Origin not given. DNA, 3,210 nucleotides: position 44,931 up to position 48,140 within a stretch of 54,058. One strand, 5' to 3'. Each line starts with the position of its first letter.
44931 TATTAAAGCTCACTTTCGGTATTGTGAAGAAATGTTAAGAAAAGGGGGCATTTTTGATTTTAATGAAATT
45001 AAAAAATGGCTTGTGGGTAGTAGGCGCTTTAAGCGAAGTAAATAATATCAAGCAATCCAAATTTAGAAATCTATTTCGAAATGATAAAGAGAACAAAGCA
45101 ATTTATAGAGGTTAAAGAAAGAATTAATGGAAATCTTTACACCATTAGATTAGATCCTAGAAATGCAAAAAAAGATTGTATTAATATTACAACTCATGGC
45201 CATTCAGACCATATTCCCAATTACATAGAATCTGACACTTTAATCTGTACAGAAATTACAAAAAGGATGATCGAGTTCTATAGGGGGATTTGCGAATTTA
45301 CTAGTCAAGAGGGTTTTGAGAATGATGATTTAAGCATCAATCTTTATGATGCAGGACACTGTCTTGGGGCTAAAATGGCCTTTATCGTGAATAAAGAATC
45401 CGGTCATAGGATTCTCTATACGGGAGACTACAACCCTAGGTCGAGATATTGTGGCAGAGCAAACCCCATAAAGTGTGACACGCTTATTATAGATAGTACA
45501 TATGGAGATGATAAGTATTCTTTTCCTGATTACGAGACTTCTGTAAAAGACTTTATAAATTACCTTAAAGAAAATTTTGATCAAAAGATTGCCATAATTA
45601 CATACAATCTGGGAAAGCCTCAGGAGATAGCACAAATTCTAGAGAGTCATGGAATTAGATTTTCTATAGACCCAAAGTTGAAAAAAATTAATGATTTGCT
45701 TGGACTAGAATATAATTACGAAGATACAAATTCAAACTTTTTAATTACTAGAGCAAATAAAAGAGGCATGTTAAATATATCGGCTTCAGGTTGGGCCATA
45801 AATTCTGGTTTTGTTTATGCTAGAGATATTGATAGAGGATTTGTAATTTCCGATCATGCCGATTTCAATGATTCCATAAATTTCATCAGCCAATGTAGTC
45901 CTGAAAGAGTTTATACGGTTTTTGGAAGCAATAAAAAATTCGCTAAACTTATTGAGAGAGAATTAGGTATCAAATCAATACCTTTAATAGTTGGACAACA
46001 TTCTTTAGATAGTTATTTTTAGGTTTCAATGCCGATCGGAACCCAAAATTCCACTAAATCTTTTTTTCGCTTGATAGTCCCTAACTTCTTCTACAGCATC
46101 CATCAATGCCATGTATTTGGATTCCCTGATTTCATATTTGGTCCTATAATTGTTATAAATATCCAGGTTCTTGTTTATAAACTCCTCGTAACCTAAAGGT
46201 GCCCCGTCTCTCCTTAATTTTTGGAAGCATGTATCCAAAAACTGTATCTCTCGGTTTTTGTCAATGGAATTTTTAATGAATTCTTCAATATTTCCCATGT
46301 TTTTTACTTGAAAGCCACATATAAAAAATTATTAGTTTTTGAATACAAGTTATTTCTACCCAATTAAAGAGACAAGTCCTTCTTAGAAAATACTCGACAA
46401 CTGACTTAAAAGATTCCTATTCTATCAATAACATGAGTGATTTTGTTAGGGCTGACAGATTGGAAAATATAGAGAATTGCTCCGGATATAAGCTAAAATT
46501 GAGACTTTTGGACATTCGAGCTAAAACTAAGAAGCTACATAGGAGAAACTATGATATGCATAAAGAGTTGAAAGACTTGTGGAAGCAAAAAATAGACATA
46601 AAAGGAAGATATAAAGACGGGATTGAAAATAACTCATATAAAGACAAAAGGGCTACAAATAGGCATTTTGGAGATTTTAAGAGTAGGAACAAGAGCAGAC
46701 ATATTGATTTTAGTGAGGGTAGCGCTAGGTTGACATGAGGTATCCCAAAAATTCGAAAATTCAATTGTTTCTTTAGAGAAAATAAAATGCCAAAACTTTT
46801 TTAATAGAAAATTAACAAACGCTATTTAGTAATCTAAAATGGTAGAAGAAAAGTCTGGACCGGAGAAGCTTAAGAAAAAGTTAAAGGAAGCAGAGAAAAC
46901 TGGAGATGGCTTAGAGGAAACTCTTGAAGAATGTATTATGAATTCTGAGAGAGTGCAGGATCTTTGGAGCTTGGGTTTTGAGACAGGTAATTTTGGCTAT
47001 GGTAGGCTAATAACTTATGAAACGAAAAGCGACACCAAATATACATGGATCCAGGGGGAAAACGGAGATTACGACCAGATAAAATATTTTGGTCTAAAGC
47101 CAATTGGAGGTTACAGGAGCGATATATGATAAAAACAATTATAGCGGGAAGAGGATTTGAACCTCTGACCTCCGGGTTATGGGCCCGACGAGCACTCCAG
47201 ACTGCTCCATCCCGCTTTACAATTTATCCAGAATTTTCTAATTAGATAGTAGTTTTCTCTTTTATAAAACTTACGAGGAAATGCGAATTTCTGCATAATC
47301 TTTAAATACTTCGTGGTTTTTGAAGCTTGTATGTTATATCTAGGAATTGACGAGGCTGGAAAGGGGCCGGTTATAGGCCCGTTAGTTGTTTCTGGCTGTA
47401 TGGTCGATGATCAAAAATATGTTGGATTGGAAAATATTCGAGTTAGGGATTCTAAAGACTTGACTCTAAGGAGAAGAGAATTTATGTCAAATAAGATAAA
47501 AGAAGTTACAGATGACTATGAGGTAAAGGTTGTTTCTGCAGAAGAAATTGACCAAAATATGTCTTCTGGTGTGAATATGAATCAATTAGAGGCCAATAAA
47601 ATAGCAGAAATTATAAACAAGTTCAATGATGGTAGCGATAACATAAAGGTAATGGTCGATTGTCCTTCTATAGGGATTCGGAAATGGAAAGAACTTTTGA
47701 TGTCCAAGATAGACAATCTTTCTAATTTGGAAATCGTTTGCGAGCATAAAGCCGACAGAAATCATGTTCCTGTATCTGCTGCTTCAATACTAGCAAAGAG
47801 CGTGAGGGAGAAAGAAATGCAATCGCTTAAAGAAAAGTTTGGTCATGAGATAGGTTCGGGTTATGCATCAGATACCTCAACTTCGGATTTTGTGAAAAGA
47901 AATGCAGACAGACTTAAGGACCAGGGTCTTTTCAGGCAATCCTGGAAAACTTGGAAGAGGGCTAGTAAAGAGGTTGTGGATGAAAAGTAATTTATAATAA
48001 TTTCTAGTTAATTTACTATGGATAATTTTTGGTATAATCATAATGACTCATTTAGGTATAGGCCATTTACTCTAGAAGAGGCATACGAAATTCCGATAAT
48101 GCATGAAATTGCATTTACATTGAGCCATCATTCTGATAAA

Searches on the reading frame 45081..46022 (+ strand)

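Call 21: search_protein_families(library=pfam, proteins=[window:45081-46022:+], max_evalue=0.001)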
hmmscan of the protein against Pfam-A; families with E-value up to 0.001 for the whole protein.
window:45081-46022:+ (313 aa): 1 family
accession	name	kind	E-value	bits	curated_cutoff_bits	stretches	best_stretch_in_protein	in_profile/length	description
PF07521.17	RMMBL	-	0.00023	21.5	21.6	1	256-298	14-59/63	Zn-dependent metallo-hydrolase RNA specificity domain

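Call 92: search_protein_families(library=ncbifam, proteins=[window:45081-46022:+], max_evalue=0.00001)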
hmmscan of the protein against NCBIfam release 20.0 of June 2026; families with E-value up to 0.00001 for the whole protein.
window:45081-46022:+ (313 aa): 3 families
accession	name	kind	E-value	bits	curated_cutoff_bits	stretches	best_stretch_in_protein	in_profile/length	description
TIGR04122.1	Xnuc_lig_assoc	equivalog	8.5e-33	113.5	325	2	24-190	18-185/326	ligase-associated DNA damage response exonuclease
TIGR03675.1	arCOG00543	equivalog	7.4e-14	50.9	580.2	1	82-189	312-424/631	beta-CASP ribonuclease aCPSF1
NF045584.1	cas14_MBL_CASP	equivalog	3.7e-13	48.7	800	1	78-190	132-243/612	type VII CRISPR-associated protein Cas14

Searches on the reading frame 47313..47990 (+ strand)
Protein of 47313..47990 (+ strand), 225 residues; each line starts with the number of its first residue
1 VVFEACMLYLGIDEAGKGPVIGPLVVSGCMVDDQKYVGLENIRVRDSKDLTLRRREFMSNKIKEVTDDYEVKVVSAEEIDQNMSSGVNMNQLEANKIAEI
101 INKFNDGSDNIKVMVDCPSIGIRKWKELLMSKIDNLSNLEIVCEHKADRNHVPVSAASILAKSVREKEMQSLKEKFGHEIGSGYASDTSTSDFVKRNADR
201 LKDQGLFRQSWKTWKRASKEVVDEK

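Call 21: search_protein_families(library=pfam, proteins=[window:47313-47990:+], max_evalue=0.001)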
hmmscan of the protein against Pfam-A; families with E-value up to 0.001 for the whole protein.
window:47313-47990:+ (225 aa): 1 family
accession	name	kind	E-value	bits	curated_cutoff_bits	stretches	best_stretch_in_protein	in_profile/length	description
PF01351.25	RNase_HII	-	1.2e-42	146.5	25.8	1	10-213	1-198/199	Ribonuclease HII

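Call 92: search_protein_families(library=ncbifam, proteins=[window:47313-47990:+], max_evalue=0.00001)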
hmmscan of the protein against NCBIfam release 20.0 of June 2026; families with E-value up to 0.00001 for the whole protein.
window:47313-47990:+ (225 aa): 10 families
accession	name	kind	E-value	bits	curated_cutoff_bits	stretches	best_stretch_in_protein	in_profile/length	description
TIGR00729.1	TIGR00729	equivalog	2.3e-52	178.1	123.3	1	10-216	2-204/207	ribonuclease HII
NF000595.1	PRK00015.1-3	equivalog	8.4e-26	91.1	167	1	8-189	3-164/188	ribonuclease HII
NF010537.0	PRK13925.1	equivalog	6.4e-20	71.6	252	1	9-189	12-175/200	ribonuclease HII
TIGR00716.1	rnhC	equivalog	1.2e-19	70.7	161.2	1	10-204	84-271/284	ribonuclease HIII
NF000594.1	PRK00015.1-1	equivalog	2.2e-18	66.8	243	1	9-178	71-217/251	ribonuclease HII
NF010538.0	PRK13926.1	equivalog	2.4e-18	67.1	285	1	9-185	24-171/213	ribonuclease HII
NF000598.1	PRK00015.2-2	equivalog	8.6e-18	64.7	273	1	11-89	24-101/203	ribonuclease HII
NF000596.1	PRK00015.1-4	equivalog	2.1e-17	63.6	251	1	9-186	2-157/186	ribonuclease HII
NF011119.0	PRK14550.1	equivalog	1.3e-15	57.9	350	1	9-188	2-167/204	ribonuclease HII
NF000600.1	PRK00015.2-4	equivalog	1.3e-13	51.1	364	1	11-93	32-109/212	ribonuclease HII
